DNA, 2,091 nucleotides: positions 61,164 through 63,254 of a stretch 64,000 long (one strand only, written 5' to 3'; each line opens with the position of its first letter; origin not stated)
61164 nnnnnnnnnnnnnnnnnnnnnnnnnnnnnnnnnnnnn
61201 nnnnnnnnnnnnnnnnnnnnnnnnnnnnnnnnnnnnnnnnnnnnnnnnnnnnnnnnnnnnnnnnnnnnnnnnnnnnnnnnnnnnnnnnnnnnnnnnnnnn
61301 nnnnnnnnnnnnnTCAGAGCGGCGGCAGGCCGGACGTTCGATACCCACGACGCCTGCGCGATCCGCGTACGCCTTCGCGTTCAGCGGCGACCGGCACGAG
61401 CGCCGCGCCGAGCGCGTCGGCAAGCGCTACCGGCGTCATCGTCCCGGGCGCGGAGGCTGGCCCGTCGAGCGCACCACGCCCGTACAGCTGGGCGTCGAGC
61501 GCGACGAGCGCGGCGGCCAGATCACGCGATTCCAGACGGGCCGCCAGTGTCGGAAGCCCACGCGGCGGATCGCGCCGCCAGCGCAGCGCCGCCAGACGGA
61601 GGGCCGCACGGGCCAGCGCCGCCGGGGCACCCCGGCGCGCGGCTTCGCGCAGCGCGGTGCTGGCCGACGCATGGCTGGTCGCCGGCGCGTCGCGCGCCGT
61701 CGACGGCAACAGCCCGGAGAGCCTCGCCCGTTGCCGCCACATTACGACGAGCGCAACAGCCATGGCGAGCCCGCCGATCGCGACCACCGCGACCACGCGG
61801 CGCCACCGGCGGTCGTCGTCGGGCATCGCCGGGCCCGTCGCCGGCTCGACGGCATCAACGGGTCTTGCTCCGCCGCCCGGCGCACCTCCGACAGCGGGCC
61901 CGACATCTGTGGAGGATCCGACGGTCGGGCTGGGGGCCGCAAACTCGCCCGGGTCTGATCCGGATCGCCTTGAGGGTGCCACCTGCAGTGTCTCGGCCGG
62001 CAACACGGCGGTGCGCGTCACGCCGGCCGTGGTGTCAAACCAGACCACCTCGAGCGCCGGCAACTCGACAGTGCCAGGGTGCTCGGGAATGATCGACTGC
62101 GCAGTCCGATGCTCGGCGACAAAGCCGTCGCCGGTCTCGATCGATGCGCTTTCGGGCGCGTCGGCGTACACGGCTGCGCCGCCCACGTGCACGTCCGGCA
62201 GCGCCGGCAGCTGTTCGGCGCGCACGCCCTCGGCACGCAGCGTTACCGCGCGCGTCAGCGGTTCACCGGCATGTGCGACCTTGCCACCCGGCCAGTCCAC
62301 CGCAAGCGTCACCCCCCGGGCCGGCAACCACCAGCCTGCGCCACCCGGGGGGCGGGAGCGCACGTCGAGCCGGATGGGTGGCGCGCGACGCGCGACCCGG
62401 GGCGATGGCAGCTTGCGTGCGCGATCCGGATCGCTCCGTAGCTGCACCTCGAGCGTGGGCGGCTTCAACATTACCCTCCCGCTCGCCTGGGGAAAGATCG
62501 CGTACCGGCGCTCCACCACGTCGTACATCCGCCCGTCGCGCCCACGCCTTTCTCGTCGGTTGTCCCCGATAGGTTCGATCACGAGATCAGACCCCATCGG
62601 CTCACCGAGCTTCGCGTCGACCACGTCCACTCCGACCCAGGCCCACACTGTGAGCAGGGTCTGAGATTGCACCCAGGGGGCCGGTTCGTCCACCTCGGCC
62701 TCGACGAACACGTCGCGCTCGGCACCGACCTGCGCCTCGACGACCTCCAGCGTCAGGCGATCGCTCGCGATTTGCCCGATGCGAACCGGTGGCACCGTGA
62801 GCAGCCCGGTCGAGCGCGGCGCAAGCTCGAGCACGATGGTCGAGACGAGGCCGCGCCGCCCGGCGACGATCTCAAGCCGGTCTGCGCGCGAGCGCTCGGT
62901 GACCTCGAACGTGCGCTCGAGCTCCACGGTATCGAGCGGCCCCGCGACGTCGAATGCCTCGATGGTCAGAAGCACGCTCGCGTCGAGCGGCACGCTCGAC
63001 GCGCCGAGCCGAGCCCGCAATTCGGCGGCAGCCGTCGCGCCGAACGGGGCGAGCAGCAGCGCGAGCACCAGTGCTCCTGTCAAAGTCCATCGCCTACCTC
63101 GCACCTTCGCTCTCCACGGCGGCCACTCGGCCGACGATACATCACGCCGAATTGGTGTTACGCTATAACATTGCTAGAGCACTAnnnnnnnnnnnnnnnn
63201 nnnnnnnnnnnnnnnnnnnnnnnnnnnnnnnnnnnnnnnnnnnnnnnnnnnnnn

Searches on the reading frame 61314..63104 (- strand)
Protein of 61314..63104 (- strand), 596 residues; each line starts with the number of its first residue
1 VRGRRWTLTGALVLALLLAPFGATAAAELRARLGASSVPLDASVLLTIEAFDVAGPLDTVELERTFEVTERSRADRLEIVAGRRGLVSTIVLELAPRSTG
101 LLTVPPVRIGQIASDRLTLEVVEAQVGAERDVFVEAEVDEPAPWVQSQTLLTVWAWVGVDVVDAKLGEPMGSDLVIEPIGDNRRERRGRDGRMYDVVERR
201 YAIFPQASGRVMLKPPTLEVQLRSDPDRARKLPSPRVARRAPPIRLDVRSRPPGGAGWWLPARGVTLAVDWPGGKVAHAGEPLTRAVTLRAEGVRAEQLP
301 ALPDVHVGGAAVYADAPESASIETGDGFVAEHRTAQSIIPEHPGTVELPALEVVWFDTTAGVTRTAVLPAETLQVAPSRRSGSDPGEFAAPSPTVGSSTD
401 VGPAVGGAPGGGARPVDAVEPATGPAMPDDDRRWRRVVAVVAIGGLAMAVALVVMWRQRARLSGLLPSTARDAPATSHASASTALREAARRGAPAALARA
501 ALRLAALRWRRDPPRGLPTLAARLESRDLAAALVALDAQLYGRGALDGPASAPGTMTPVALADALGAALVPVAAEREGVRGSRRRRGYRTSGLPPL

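Call 73: search_protein_families(library=pfam, proteins=[window:61314-63104:-], max_evalue=0.00001)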
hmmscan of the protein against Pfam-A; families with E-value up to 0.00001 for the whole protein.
window:61314-63104:- (596 aa): 1 family
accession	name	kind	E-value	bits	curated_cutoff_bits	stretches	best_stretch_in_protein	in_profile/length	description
PF13584.12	BatD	-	6.4e-11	43.2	24.1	0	37-121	7-92/92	BatD DUF11 like domain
